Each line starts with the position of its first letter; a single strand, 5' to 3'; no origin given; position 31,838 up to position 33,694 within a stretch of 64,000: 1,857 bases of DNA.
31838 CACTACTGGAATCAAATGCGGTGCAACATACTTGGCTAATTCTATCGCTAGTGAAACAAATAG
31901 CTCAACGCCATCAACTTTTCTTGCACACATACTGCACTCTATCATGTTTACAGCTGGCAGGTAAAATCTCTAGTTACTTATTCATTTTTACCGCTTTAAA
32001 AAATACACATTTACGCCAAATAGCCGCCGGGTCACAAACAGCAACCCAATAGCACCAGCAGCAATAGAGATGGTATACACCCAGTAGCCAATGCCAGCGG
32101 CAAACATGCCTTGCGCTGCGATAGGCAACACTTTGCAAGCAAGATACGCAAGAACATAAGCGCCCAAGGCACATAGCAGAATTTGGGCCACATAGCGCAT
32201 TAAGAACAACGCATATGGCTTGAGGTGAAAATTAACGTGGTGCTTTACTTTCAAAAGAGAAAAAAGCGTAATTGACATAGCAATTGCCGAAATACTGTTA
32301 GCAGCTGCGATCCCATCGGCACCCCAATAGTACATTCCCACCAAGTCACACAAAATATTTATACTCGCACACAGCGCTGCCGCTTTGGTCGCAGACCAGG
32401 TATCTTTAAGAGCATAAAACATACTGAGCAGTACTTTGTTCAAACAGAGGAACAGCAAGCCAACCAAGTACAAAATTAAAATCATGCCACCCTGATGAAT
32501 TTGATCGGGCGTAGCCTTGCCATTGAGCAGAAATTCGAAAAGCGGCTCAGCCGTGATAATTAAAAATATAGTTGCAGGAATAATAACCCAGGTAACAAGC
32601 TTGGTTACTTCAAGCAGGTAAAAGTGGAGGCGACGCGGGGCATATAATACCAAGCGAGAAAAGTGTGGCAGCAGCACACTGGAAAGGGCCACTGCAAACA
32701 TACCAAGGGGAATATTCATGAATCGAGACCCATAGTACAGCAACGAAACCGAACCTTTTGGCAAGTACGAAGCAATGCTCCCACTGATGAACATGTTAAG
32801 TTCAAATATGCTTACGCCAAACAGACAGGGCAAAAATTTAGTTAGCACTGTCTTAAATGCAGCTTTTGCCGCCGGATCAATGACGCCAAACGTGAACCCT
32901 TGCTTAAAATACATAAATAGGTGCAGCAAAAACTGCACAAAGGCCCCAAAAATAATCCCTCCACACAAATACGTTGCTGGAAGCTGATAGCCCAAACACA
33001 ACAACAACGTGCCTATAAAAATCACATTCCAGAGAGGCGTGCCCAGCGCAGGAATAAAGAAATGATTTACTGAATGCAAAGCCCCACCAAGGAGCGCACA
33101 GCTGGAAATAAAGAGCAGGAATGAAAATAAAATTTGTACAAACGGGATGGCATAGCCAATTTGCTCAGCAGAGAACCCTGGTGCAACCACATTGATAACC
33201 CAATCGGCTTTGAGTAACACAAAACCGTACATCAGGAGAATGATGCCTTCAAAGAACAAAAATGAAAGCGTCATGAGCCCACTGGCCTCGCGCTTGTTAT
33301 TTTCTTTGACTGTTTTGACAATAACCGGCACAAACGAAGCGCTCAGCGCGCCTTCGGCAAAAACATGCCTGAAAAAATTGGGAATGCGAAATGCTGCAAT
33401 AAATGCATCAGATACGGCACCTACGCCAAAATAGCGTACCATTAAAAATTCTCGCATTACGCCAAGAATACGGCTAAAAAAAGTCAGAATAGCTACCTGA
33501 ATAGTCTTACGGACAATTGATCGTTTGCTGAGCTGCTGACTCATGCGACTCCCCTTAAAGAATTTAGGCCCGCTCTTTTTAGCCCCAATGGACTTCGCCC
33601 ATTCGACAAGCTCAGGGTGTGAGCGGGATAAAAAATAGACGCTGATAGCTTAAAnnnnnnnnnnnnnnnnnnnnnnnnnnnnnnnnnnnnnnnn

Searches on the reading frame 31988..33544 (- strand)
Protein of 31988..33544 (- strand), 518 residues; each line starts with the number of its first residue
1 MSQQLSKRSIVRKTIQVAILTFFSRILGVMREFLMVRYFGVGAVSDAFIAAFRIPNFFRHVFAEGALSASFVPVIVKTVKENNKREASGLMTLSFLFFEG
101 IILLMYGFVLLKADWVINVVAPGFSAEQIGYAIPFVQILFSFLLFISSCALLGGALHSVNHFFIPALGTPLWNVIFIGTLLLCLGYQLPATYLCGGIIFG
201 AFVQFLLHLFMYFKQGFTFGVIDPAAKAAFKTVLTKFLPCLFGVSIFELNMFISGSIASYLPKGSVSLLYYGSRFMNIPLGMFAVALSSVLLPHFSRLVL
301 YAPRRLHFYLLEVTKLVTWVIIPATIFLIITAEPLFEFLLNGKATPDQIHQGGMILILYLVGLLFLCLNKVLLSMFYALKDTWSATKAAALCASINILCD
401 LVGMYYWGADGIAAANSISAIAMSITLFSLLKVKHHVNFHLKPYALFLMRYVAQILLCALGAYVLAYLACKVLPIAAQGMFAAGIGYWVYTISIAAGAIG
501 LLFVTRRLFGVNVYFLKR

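Call 6: find_encoding_contigs(protein=window:31988-33544:-, flank=10000, max_places=10)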
Protein window:31988-33544:- (518 aa): 6 contigs read that carry it; 5 places shown.
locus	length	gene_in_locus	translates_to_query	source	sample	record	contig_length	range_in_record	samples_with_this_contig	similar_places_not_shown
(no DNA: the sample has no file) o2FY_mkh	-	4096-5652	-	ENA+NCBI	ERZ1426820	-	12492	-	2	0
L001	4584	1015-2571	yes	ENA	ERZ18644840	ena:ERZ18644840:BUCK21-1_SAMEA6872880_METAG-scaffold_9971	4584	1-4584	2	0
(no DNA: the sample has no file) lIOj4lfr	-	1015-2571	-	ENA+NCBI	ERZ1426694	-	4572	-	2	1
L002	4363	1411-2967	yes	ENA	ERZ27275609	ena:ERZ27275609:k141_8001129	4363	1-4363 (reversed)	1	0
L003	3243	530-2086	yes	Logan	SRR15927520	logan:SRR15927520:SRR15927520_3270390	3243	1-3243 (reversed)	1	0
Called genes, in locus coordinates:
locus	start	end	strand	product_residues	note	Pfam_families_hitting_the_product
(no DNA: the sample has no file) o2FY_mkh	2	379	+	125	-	?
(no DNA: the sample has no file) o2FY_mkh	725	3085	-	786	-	PF02190:LON_substr_bdg, PF05496:RuvB_N (faint), PF00004:AAA, PF07728:AAA_5, PF13401:AAA_22 (faint), PF22667:Lon_lid, PF05362:Lon_C, PF13541:ChlI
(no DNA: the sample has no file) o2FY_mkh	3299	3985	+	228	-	PF02463:SMC_N (faint), PF00005:ABC_tran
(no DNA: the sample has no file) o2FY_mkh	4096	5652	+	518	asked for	PF03023:MurJ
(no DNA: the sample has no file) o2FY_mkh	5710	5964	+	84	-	-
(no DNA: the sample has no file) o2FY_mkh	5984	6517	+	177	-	-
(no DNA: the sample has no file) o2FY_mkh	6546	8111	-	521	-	PF12796:Ank_2, PF13637:Ank_4 (weak), PF00023:Ank, PF01435:Peptidase_M48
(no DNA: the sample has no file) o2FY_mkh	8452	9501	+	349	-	PF03023:MurJ, PF13440:Polysacc_synt_3 (weak)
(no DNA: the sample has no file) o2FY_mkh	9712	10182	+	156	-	PF01047:MarR (weak), PF13404:HTH_AsnC-type, PF13412:HTH_24, PF22482:AsnC_trans_reg_3 (faint), PF01037:AsnC_trans_reg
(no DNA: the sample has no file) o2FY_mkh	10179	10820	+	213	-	PF00583:Acetyltransf_1 (faint)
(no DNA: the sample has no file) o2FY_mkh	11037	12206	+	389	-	-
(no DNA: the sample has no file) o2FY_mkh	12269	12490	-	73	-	?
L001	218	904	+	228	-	PF02463:SMC_N (faint), PF00005:ABC_tran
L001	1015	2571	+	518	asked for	PF03023:MurJ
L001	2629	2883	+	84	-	-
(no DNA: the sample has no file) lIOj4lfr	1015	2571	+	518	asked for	PF03023:MurJ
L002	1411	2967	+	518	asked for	PF03023:MurJ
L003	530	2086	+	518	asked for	PF03023:MurJ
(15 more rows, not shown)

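Call 7: search_protein_families(library=pfam, proteins=[window:31988-33544:-], max_evalue=0.01)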
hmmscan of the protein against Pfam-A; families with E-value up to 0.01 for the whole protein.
window:31988-33544:- (518 aa): 1 family
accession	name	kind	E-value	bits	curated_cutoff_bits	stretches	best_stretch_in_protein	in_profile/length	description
PF03023.19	MurJ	-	2.3e-86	290.7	27.4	1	35-469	1-433/451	Lipid II flippase MurJ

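Call 8: find_homologous_proteins(query=window:31988-33544:-, max_evalue=1e-20)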
Query window:31988-33544:- (518 aa): 1202 proteins with E <= 1e-20 among 8000 candidates; the best 120 are listed.
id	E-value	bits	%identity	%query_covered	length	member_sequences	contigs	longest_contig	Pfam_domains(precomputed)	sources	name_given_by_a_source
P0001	0.0e+0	1082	96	100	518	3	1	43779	PF03023.20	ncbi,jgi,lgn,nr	ncbi:murein biosynthesis integral membrane protein MurJ [Candidatus Dependentiae bacterium]|nr:murei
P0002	0.0e+0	1024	91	100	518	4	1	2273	PF03023.20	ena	-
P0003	2.1e-289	979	86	100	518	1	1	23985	PF03023.20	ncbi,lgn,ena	-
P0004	4.3e-271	919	82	100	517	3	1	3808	PF03023.20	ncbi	-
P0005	1.5e-259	880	79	100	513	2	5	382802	PF03023.20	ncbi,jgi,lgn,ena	jgi:putative peptidoglycan lipid II flippase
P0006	3.9e-242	823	74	100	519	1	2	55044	PF03023.20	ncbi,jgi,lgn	jgi:putative peptidoglycan lipid II flippase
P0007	1.1e-238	812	75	100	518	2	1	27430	PF03023.20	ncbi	-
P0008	2.0e-236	804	73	100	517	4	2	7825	PF03023.20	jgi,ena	-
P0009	5.7e-210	717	64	100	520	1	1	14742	PF03023.20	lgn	-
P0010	3.2e-208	711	64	100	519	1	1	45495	PF03023.20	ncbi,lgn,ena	-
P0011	1.1e-204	699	64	100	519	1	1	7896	PF03023.20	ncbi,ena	-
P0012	4.0e-203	694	63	100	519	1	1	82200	PF03023.20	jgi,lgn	-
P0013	3.8e-201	688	63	100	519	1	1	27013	PF13440.12,PF03023.20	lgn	-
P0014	7.6e-201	687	62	100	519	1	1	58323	PF03023.20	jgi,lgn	-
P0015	7.4e-200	684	61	100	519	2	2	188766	PF03023.20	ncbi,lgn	-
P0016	4.1e-199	681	64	100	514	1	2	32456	PF03023.20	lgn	-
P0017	4.9e-199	681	61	100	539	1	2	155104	PF03023.20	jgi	jgi:putative peptidoglycan lipid II flippase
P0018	6.5e-199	680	63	100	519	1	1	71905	PF03023.20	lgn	-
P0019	3.1e-198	678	63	100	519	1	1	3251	PF03023.20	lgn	-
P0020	1.1e-197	676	64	100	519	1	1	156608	PF03023.20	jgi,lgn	-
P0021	2.4e-197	675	62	100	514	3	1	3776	PF13440.12,PF03023.20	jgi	jgi:putative peptidoglycan lipid II flippase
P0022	5.3e-197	674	62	100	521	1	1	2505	PF03023.20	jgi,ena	-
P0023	5.9e-195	667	63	100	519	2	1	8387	PF03023.20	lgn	-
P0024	1.1e-194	667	62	100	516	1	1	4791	PF03023.20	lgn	-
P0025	2.6e-194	665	63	100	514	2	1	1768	PF03023.20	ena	-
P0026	3.6e-193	661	63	100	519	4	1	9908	PF03023.20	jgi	-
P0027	5.6e-191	654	61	100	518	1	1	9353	PF03023.20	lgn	-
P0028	2.8e-190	652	63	96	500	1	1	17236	PF03023.20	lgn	-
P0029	3.0e-190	652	63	97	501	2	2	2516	PF03023.20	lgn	-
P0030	3.3e-189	648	61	100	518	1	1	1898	PF03023.20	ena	-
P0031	1.5e-186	640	61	100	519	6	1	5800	PF03023.20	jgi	jgi:putative peptidoglycan lipid II flippase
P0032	2.1e-186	639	61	100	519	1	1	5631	PF03023.20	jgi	jgi:putative peptidoglycan lipid II flippase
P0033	1.1e-185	637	59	100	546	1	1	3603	PF03023.20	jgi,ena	-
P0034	9.0e-185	634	59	100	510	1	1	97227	PF01554.24,PF03023.20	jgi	-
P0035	7.2e-184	631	60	100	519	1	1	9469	PF03023.20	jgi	jgi:putative peptidoglycan lipid II flippase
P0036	1.8e-183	629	63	92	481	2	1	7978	PF03023.20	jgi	-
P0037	3.9e-183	628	61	100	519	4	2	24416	PF03023.20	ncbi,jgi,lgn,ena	ncbi:MAG: murein biosynthesis integral membrane protein MurJ [Candidatus Babeliales bacterium]|jgi:p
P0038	5.6e-183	628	58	100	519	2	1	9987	PF03023.20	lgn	-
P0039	2.4e-182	626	57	100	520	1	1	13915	PF03023.20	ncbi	-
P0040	2.1e-181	623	58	100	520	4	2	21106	PF03023.20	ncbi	-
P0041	1.7e-178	613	56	100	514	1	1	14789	PF03023.20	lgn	-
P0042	4.7e-178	612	56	100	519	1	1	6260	PF03023.20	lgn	-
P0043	1.3e-177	610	57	100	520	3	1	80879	PF03023.20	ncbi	-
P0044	3.0e-177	609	56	100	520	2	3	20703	PF03023.20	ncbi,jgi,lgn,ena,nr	ncbi:MAG: Integral membrane protein MviN [candidate division TM6 bacterium GW2011_GWF2_38_10]|nr:MAG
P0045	4.4e-177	608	55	100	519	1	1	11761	PF03023.20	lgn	-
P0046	1.0e-176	607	56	100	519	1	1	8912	PF03023.20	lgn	-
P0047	1.6e-176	607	55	100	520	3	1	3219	PF03023.20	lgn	-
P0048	7.7e-175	601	56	100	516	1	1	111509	PF03023.20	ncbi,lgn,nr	ncbi:MAG: murein biosynthesis integral membrane protein MurJ [Epsilonproteobacteria bacterium]|nr:mu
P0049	1.1e-174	601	57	100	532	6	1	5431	PF03023.20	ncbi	-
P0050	1.4e-174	600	56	100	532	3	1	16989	PF03023.20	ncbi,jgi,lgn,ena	-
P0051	6.4e-174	598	55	100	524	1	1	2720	PF03023.20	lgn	-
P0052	1.9e-173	596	57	100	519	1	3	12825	PF03023.20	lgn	-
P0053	4.7e-173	595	56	100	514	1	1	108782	PF03023.20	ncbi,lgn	-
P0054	9.8e-173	594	56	100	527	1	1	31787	PF03023.20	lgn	-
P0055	9.9e-172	591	54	100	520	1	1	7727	PF03023.20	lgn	-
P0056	1.3e-171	590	55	100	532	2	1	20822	PF03023.20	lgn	-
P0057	6.9e-171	588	55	100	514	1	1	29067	PF03023.20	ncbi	-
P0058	7.5e-171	588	54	100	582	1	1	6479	PF03023.20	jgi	jgi:putative peptidoglycan lipid II flippase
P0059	8.0e-170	585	55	100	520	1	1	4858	PF03023.20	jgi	jgi:putative peptidoglycan lipid II flippase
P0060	1.4e-168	580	55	100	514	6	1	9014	PF13440.12,PF03023.20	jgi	-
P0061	2.5e-165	570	54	100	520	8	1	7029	PF03023.20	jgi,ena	-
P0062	1.8e-162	560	54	100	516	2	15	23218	PF03023.20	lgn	-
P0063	1.8e-162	560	53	100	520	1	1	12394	PF03023.20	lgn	-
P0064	5.8e-162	559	55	96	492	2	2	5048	PF13440.12,PF03023.20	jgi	jgi:putative peptidoglycan lipid II flippase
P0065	9.0e-162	558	54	100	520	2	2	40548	PF01554.24,PF03023.20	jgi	jgi:putative peptidoglycan lipid II flippase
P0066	6.0e-161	555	51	99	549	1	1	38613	PF03023.20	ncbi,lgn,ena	-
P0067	1.3e-160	554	53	100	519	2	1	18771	PF03023.20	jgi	-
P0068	1.2e-159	551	52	100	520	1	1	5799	PF03023.20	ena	-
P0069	2.8e-159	550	53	100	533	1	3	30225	PF03023.20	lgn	-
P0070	1.8e-158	547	51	100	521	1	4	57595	PF03023.20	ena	-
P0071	5.9e-158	545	53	100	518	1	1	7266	PF03023.20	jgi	jgi:putative peptidoglycan lipid II flippase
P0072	2.6e-157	543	51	100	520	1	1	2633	PF03023.20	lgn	-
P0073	3.0e-157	543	53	100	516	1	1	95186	PF03023.20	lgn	-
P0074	9.9e-157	541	50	100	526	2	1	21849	PF03023.20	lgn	-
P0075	4.2e-156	539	51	99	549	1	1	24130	PF03023.20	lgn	-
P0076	6.3e-156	539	52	100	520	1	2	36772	PF03023.20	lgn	-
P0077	9.3e-156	538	50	99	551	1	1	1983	PF01554.24,PF03023.20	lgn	-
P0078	1.2e-155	538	52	99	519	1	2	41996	PF03023.20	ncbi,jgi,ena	-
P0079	1.5e-155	537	51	100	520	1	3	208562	PF03023.20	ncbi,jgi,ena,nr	ncbi:MAG: hypothetical protein US49_C0002G0038 [candidate division TM6 bacterium GW2011_GWF2_37_49]|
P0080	1.9e-155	537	52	100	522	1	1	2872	PF13440.12,PF03023.20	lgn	-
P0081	2.2e-155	537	51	100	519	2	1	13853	PF03023.20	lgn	-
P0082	3.2e-154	533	52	99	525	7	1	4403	PF03023.20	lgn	-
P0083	4.9e-154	532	49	100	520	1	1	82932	PF03023.20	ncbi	-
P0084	8.4e-154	532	51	100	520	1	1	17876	PF03023.20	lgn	-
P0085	2.3e-153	530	51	100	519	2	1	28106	PF03023.20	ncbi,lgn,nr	ncbi:murein biosynthesis integral membrane protein MurJ [Candidatus Babeliales bacterium]|nr:murein 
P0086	3.1e-153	530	53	100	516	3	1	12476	PF03023.20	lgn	-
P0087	7.3e-153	529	50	100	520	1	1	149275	PF03023.20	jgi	jgi:putative peptidoglycan lipid II flippase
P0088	1.4e-152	528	50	100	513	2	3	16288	PF03023.20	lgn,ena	-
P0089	1.5e-152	528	51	100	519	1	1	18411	PF03023.20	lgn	-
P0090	2.8e-152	527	51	100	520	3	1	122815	PF03023.20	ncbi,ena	-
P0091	3.1e-152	526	51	100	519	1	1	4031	PF03023.20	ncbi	ncbi:MAG: murein biosynthesis integral membrane protein MurJ [bacterium]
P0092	5.8e-152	526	50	100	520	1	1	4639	PF03023.20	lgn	-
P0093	1.4e-151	524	51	100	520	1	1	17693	PF03023.20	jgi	jgi:putative peptidoglycan lipid II flippase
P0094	2.1e-151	524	50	100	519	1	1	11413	PF03023.20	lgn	-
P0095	3.4e-151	523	50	100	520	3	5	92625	PF03023.20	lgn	-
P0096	5.5e-151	522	51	100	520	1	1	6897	PF03023.20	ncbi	-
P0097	9.5e-151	522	51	100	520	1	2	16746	PF03023.20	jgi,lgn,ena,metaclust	metaclust:\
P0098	4.7e-150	519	50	100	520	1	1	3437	PF03023.20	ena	-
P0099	5.0e-150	519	50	100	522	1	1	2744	PF03023.20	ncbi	-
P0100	5.1e-150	519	49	100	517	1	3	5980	PF03023.20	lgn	-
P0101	2.0e-149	517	50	99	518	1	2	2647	PF03023.20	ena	-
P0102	3.3e-149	517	49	100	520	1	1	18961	PF03023.20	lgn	-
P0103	4.7e-149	516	48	99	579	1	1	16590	PF03023.20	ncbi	-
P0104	7.0e-149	515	50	100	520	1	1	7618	PF03023.20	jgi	jgi:putative peptidoglycan lipid II flippase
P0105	7.9e-149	515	49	99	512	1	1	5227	PF01554.24,PF03023.20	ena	-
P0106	2.9e-148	513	48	99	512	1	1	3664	PF01554.24,PF03023.20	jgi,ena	-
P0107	7.9e-148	512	49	100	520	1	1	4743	PF03023.20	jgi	jgi:putative peptidoglycan lipid II flippase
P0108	1.2e-147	511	50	100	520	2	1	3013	PF03023.20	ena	-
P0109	2.8e-147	510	49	100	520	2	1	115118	PF03023.20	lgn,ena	-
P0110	4.1e-147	510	50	100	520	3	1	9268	PF03023.20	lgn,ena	-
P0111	9.0e-147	508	50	100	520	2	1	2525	PF03023.20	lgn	-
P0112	1.3e-146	508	49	99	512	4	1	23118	PF01554.24,PF03023.20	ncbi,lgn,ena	-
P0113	2.0e-146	507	50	100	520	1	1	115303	PF03023.20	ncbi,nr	ncbi:murein biosynthesis integral membrane protein MurJ [Candidatus Dependentiae bacterium]|nr:murei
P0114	1.7e-145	504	50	100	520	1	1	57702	PF01554.24,PF03023.20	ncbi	ncbi:murein biosynthesis integral membrane protein MurJ [Candidatus Dependentiae bacterium]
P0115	3.5e-145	503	48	100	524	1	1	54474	PF03023.20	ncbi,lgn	ncbi:MAG: murein biosynthesis integral membrane protein MurJ [bacterium]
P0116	6.1e-145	502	48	100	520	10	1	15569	PF03023.20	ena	-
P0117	1.2e-144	501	48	99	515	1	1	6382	PF03023.20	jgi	jgi:putative peptidoglycan lipid II flippase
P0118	2.7e-144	500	47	99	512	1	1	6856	PF01943.23,PF01554.24,PF03023.20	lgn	-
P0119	2.9e-144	500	50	100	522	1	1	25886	PF03023.20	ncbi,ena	-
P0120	1.4e-143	498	48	99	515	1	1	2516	PF01554.24,PF03023.20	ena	-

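Call 11: find_encoding_contigs(protein=P0001, flank=10000, max_places=4)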
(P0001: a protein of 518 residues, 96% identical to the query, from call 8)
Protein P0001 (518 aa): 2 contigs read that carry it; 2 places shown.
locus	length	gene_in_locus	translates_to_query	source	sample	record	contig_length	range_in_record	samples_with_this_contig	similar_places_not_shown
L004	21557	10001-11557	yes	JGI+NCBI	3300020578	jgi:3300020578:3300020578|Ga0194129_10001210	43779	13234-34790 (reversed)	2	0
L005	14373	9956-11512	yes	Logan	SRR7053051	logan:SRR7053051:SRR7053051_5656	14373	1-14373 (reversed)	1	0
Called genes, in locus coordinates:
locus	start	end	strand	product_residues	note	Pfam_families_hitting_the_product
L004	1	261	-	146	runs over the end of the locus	PF01250:Ribosomal_S6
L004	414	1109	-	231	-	PF01381:HTH_3, PF12844:HTH_19, PF13443:HTH_26, PF13560:HTH_31 (weak), PF00717:Peptidase_S24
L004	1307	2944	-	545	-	PF03169:OPT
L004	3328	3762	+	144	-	-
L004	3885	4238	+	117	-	-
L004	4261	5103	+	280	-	-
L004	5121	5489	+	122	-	-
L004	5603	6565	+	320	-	PF12796:Ank_2 (faint), PF00023:Ank (faint), PF13606:Ank_3 (faint)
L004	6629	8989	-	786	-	PF02190:LON_substr_bdg, PF05496:RuvB_N (faint), PF00004:AAA, PF07728:AAA_5, PF13401:AAA_22 (faint), PF22667:Lon_lid, PF05362:Lon_C, PF13541:ChlI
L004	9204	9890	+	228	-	PF00005:ABC_tran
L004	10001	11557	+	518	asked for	PF03023:MurJ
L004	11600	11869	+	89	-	-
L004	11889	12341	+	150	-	-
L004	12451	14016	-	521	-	PF12796:Ank_2, PF13637:Ank_4 (weak), PF00023:Ank, PF01435:Peptidase_M48 (weak)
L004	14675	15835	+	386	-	-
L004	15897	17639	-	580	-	PF00664:ABC_membrane, PF02463:SMC_N (weak), PF00005:ABC_tran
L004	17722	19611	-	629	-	PF00912:Transgly, PF00905:Transpeptidase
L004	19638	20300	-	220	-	-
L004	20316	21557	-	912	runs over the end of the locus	PF01411:tRNA-synt_2c, PF07973:tRNA_SAD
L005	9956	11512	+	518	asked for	PF03023:MurJ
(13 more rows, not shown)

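Call 12: find_encoding_contigs(protein=P0003, flank=10000, max_places=4)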
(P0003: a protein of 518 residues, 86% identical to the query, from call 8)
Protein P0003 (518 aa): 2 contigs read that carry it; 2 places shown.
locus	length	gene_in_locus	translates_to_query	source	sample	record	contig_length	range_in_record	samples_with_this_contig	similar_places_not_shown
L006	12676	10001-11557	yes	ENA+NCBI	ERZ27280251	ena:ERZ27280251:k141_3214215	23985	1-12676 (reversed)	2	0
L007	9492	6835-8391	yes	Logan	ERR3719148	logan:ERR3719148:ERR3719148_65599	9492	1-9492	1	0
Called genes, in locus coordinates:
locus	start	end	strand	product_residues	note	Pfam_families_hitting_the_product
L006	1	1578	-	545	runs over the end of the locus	PF03169:OPT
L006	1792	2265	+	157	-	-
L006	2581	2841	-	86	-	-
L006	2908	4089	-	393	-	PF13173:AAA_14, PF13635:DUF4143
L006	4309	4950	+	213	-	-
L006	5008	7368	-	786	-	PF02190:LON_substr_bdg, PF00004:AAA, PF07728:AAA_5, PF22667:Lon_lid, PF05362:Lon_C, PF13541:ChlI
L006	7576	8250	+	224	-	PF00005:ABC_tran, PF02463:SMC_N (faint)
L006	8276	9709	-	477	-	PF13639:zf-RING_2 (weak), PF13920:zf-C3HC4_3 (weak), PF14634:zf-RING_5 (weak), PF12796:Ank_2, PF13857:Ank_5 (weak), PF12796:Ank_2, PF13857:Ank_5 (weak), PF12796:Ank_2, +8 more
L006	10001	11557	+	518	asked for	PF03023:MurJ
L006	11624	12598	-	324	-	-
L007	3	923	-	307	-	?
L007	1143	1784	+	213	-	-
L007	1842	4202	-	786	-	PF02190:LON_substr_bdg, PF00004:AAA, PF07728:AAA_5, PF22667:Lon_lid, PF05362:Lon_C, PF13541:ChlI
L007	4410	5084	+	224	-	PF00005:ABC_tran, PF02463:SMC_N (faint)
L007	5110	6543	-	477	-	PF13639:zf-RING_2 (weak), PF13920:zf-C3HC4_3 (weak), PF14634:zf-RING_5 (weak), PF12796:Ank_2, PF13857:Ank_5 (weak), PF12796:Ank_2, PF13857:Ank_5 (weak), PF12796:Ank_2, +8 more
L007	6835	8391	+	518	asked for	PF03023:MurJ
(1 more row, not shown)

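Call 13: find_encoding_contigs(protein=P0005, flank=10000, max_places=4)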
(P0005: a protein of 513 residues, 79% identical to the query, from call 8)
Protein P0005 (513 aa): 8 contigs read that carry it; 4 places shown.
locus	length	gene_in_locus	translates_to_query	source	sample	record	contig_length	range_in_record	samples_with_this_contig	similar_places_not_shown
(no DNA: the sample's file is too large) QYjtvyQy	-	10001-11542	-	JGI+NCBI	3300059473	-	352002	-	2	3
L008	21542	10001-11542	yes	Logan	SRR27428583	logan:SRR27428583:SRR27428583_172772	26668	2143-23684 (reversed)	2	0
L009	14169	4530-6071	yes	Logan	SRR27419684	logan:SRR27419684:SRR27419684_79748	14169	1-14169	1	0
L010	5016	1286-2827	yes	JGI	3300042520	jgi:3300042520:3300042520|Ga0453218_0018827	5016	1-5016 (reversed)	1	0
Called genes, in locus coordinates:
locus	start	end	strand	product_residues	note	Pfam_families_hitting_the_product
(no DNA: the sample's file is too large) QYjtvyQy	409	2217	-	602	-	PF00009:GTP_EFTU, PF22042:EF-G_D2, PF03144:GTP_EFTU_D2, PF00679:EFG_C, PF21018:BipA_C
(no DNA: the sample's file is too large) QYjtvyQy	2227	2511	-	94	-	PF01084:Ribosomal_S18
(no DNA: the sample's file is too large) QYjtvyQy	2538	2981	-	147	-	PF01250:Ribosomal_S6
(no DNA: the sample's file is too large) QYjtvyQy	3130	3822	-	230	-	PF01381:HTH_3, PF12844:HTH_19, PF13443:HTH_26, PF13560:HTH_31 (weak), PF00717:Peptidase_S24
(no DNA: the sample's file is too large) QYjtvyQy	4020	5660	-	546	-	PF03169:OPT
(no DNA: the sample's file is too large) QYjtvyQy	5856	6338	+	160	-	-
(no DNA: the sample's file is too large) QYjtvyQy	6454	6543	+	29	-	-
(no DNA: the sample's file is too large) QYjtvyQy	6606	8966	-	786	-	PF02190:LON_substr_bdg, PF05496:RuvB_N (faint), PF00004:AAA, PF07728:AAA_5, PF22667:Lon_lid, PF05362:Lon_C, PF13541:ChlI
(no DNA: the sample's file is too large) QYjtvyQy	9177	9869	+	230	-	PF02463:SMC_N (faint), PF00005:ABC_tran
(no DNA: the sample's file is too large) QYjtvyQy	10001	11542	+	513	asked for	PF03023:MurJ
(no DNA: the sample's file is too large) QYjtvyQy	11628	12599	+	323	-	-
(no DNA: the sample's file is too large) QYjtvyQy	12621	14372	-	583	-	PF00664:ABC_membrane, PF02463:SMC_N (weak), PF00005:ABC_tran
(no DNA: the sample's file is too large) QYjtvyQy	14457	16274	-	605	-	PF00912:Transgly, PF00905:Transpeptidase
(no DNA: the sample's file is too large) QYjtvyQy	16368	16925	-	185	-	-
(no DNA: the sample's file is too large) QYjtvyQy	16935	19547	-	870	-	PF01411:tRNA-synt_2c, PF07973:tRNA_SAD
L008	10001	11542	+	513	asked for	PF03023:MurJ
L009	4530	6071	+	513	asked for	PF03023:MurJ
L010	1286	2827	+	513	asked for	PF03023:MurJ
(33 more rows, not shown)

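Call 27: find_encoding_contigs(protein=P0002, flank=10000, max_places=4)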
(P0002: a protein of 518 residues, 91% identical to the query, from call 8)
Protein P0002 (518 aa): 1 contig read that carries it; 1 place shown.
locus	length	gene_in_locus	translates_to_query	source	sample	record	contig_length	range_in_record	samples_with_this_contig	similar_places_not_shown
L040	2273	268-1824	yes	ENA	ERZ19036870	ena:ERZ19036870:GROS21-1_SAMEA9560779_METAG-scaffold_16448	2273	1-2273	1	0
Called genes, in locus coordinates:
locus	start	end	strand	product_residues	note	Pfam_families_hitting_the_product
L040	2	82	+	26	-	?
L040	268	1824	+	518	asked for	PF03023:MurJ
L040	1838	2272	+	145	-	?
